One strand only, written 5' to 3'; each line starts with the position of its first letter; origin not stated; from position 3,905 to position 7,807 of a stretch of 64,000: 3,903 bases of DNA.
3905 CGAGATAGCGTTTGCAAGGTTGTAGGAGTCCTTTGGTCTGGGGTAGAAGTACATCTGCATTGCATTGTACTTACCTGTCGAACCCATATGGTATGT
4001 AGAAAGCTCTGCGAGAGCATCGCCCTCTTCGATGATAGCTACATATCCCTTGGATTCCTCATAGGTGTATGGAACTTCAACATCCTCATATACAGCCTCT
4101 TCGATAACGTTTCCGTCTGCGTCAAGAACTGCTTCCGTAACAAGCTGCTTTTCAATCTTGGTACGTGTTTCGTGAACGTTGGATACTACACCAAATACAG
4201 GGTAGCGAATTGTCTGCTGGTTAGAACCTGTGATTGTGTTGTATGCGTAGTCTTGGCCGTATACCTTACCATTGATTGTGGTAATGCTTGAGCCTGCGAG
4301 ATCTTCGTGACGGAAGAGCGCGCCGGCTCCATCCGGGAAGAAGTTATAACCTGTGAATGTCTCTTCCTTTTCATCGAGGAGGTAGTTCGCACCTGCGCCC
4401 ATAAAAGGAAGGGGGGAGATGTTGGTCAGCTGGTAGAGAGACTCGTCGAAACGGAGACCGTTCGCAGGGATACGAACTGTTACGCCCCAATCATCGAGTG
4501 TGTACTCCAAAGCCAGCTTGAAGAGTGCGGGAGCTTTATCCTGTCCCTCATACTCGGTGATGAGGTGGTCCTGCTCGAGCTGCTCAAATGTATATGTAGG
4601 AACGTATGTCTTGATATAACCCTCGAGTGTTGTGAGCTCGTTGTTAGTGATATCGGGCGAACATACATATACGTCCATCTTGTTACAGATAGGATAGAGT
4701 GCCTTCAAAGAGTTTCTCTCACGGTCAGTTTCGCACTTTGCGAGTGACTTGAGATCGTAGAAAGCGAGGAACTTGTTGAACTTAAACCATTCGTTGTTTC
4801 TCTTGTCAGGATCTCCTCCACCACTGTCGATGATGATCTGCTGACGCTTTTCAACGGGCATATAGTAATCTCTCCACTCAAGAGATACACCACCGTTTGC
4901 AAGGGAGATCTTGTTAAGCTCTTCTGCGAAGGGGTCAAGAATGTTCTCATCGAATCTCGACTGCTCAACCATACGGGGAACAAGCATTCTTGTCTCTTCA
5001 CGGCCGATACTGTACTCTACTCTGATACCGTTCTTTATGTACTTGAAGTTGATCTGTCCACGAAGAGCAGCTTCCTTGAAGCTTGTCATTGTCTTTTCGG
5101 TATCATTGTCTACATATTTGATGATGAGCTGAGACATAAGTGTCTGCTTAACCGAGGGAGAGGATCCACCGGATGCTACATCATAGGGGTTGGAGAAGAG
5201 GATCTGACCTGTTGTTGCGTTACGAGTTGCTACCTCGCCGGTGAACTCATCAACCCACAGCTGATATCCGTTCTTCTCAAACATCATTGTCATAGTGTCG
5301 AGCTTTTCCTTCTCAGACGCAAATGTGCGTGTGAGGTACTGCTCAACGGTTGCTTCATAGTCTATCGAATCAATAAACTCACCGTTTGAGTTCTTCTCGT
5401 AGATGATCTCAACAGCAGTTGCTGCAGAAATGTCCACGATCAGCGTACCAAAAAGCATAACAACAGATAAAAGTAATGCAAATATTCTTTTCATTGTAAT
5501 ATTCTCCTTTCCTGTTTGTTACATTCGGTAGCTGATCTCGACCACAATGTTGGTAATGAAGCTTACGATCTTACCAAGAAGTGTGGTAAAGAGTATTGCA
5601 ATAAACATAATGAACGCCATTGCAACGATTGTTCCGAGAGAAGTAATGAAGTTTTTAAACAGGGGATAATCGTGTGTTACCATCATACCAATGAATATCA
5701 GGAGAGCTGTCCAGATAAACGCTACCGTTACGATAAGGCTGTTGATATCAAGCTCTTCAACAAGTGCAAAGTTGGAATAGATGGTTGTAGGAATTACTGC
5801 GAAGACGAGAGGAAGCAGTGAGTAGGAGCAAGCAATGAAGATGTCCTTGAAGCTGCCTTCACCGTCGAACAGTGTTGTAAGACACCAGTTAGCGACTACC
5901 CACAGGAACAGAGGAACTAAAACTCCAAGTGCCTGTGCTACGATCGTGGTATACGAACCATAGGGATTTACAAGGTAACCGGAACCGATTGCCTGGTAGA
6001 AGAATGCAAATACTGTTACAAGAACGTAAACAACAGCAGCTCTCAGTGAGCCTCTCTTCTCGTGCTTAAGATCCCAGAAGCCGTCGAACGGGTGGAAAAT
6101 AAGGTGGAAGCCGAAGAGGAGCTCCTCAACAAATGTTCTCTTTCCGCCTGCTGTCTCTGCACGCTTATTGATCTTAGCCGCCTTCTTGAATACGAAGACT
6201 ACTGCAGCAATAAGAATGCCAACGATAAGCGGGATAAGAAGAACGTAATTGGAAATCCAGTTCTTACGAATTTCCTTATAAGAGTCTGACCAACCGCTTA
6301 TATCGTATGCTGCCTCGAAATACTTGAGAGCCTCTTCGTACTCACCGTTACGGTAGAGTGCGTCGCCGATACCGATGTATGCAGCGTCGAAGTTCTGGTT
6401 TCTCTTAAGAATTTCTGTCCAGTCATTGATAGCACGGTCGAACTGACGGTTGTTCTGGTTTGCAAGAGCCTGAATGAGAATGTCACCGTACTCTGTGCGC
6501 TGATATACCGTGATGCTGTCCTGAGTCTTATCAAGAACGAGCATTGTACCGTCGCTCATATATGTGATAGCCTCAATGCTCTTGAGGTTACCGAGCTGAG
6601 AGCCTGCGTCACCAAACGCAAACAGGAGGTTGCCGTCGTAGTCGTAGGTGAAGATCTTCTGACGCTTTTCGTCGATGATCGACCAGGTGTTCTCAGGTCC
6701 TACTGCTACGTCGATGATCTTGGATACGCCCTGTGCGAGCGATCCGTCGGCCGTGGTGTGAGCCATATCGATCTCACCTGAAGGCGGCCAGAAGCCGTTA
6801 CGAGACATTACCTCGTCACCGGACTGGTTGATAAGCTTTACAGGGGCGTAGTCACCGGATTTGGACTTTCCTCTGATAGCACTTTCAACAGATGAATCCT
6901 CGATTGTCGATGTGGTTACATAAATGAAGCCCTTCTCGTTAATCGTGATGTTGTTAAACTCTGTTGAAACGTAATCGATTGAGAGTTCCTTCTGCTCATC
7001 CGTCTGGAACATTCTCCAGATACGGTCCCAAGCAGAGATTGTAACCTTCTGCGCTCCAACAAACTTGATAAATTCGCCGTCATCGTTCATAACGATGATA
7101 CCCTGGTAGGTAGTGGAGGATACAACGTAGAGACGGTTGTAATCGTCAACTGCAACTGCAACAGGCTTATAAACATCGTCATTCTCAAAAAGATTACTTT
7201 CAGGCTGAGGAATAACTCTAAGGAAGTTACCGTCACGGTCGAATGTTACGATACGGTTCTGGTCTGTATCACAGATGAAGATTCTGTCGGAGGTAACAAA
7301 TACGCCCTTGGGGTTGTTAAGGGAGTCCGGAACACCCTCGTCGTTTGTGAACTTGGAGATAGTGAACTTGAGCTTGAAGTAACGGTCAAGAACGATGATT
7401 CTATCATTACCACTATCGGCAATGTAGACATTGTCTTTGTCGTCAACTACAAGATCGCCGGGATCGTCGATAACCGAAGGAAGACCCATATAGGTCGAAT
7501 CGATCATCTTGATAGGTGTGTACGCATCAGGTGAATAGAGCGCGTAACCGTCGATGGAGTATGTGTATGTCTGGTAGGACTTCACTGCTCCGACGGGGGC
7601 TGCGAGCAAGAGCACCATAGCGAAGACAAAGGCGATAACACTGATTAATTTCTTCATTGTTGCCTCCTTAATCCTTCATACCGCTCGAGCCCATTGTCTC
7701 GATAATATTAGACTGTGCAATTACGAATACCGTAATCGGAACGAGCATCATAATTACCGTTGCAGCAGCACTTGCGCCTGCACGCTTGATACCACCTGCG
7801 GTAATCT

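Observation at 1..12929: Five-gene operon with no recognised enzyme or ATPase: CBM-bearing giant SBP, two permeases, NHL-propeller/Yip1 membrane fusion and a secreted protein of more than 1800 aa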

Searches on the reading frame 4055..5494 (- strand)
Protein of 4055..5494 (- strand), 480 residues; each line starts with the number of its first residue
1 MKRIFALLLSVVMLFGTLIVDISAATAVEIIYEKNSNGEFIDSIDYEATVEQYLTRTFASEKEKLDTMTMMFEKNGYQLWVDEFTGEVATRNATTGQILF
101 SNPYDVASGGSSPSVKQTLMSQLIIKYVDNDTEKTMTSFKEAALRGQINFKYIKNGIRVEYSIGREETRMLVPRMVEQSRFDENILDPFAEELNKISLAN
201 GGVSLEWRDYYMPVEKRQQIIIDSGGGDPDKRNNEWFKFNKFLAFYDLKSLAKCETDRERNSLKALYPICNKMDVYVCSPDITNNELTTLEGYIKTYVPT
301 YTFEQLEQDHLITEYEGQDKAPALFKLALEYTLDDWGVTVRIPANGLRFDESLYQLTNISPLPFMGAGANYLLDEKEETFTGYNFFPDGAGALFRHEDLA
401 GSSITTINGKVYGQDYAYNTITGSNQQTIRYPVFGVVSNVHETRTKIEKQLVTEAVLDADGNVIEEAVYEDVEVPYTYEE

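Call 32: search_protein_families(library=pfam, proteins=[window:4055-5494:-], max_evalue=10)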
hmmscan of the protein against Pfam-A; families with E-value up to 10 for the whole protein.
window:4055-5494:- (480 aa): 2 families
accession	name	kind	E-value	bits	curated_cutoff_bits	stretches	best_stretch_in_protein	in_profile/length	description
PF18952.6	DUF5696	-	8.3e-24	84.5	25.6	1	314-444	14-137/612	Family of unknown function (DUF5696)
PF02316.22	HTH_Tnp_Mu_1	-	0.026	15.3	23.3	1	200-291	34-126/134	Mu DNA-binding domain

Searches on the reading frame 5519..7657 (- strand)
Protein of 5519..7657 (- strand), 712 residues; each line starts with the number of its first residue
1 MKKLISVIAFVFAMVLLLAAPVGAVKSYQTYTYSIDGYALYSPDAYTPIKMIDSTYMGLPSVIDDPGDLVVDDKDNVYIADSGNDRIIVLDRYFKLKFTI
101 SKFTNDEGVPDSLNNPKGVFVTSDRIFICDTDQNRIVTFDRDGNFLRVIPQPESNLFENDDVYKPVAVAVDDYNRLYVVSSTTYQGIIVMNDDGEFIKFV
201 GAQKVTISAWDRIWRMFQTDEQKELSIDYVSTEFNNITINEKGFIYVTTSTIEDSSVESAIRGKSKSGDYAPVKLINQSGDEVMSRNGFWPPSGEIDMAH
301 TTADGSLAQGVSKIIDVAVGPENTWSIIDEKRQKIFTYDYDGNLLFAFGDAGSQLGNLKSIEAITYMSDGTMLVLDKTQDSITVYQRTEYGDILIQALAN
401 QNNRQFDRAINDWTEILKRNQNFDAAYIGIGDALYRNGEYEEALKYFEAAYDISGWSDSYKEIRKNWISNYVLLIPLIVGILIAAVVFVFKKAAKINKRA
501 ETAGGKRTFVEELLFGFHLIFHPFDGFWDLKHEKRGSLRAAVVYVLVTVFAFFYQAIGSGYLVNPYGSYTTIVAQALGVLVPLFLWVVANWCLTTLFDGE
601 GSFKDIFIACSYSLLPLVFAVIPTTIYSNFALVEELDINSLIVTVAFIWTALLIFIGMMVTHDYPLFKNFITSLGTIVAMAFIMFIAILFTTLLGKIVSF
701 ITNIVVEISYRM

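Call 7: search_protein_families(library=pfam, proteins=[window:5519-7657:-], max_evalue=0.01)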
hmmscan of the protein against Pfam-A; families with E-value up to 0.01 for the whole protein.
window:5519-7657:- (712 aa): 15 families
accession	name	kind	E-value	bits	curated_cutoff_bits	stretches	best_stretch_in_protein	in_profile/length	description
PF04893.22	Yip1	-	2.1e-17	64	28.6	1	518-686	2-171/173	Yip1 domain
PF13432.12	TPR_16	-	1.9e-09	38.3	32.7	1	397-453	4-60/65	Tetratricopeptide repeat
PF07719.23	TPR_2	-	4.4e-07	30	27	1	426-453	3-30/34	Tetratricopeptide repeat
PF01436.27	NHL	-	7.6e-07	29.3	20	1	65-89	3-27/28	NHL repeat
PF00515.34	TPR_1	-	2.2e-06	27.7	27.8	1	426-450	3-27/34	Tetratricopeptide repeat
PF06977.17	SdiA-regulated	-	0.00018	21.2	21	0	326-387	39-94/249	SdiA-regulated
PF13424.12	TPR_12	-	0.00019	22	30.1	1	425-453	46-74/77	Tetratricopeptide repeat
PF14559.12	TPR_19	-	0.00072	20.3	25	1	404-449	5-50/68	Tetratricopeptide repeat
PF17170.10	DUF5128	-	0.001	18.8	22.9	0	74-149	7-79/321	6-bladed beta-propeller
PF13428.12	TPR_14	-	0.0015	19.4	23.5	0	425-457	2-34/44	Tetratricopeptide repeat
PF08450.18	SGL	-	0.0021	18.2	26.3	0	73-155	144-226/246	SMP-30/Gluconolactonase/LRE-like region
PF13181.12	TPR_8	-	0.0039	17.7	25.7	1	426-454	3-31/34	Tetratricopeptide repeat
PF13374.12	TPR_10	-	0.0049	17.3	27.5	1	426-453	4-31/42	Tetratricopeptide repeat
PF13449.12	Phytase-like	-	0.0057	17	27.6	0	122-159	77-114/284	Esterase-like activity of phytase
PF00258.30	Flavodoxin_1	-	0.0076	16.9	25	0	167-205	40-77/143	Flavodoxin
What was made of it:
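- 5519..7657 (-): Membrane protein, 712 aa. Layout:
- signal peptide or anchor
- extracytoplasmic NHL beta-propeller (aa ~26-392)
- TPR (393-466)
- TM helix (472-490)
- basic cytoplasmic linker
- Yip1 five-TM domain (518-712). Pfam Yip1 E 2.1e-17; NHL and TPR_16 also hit (call 7).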

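Call 11: search_protein_families(library=ncbifam, proteins=[window:5519-7657:-], max_evalue=0.01)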
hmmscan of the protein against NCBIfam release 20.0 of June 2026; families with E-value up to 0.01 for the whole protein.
window:5519-7657:- (712 aa): 5 families
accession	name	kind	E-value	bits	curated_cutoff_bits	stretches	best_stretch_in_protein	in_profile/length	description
NF035926.1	scyF_NHL_VPEP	equivalog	4.8e-12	45.7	350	1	66-202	154-285/376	scytonemin biosynthesis PEP-CTERM protein ScyF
NF047780.1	LIC12708_fam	subfamily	1.6e-07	30.5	150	1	114-187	57-144/391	LIC_12708 family protein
TIGR02552.1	LcrH_SycD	equivalog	0.0012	18.6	104.8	1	393-466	55-128/136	SycD/LcrH family type III secretion system chaperone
NF047371.1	FlcA_CTERM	equivalog_domain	0.0031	16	300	1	402-452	485-535/646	periplasmic flagellar collar protein FlcA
TIGR02917.1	PEP_TPR_lipo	equivalog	0.0064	14.4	312.2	1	395-450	266-321/899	XrtA/PEP-CTERM system TPR-repeat protein PrsT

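Call 14: search_solved_structures(query=window:5519-7657:-, max_evalue=1)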
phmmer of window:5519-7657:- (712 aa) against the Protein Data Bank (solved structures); distinct sequences matched with E-value up to 1: 83 (the best 60 are shown).
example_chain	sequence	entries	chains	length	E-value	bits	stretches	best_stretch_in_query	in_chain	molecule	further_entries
6qsd_A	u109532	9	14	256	3.1e-15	58.9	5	62-150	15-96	Pizza6S | Pizza6-S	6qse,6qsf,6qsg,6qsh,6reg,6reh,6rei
3wwa_A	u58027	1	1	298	2e-14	56.2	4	62-150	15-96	Pizza7H protein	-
3ww9_A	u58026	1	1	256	4.1e-14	55.2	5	62-150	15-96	pizza6 protein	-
6f0t_A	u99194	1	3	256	8.7e-13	50.8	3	62-151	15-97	Pizza6-SFW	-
6d69_A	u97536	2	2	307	1.4e-12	50.1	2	63-148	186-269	NHL Repeat Region of D. melanogaster Thin | Thin, isoform D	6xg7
6rej_A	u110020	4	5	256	2.2e-12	49.5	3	62-150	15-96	Pizza6-SH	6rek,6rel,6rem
7zpw_A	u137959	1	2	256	3e-12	49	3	62-150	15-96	Pizza6-TSK-TSH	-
7zph_A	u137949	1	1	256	3.5e-12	48.8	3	62-150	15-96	Pizza6-TNK-RSH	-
6ren_A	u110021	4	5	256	3.6e-12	48.7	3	62-150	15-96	3fPizza6-SH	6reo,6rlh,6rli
7zqg_A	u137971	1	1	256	7.2e-12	47.7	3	62-150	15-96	Pizza6-KSH-TSH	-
7zpz_A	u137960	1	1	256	7.3e-12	47.7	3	62-150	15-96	Pizza6-TSR-TSH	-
6f0s_A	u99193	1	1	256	7.6e-12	47.7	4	63-150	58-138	Pizza6-SYW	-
7zcj_A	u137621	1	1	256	7.7e-12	47.7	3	62-150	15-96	Pizza6-TNH-TSH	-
7zq2_A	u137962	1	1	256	1.4e-11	46.8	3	62-150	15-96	Pizza6-RSH-TSH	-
6i38_A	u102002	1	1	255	1.5e-10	43.4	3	63-150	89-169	nv2Pizza6-AYW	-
1rwi_B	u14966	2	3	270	1.8e-10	43.2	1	64-188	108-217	Serine/threonine-protein kinase pknD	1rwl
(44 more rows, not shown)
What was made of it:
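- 5519..7657 (-): PDB sequence hits to NHL propellers: Pizza6 at 3e-15 and PknD sensor 1rwi at 1.8e-10 (call 14).
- On NHL-repeat beta-propeller: There are multi-stretch hits to 6-bladed NHL propellers: Pizza6 at 3e-15, TRIM71, and PknD at 1.8e-10 (call 14).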

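Call 15: find_encoding_contigs(protein=window:5519-7657:-, flank=10000, max_places=6)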
Protein window:5519-7657:- (712 aa): no gene with exactly this product is on record in the collection.

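Call 98: search_protein_families(library=padloc, proteins=[window:5519-7657:-], max_evalue=0.001)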
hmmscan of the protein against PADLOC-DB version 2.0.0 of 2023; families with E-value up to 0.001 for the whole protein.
window:5519-7657:- (712 aa): 0 families
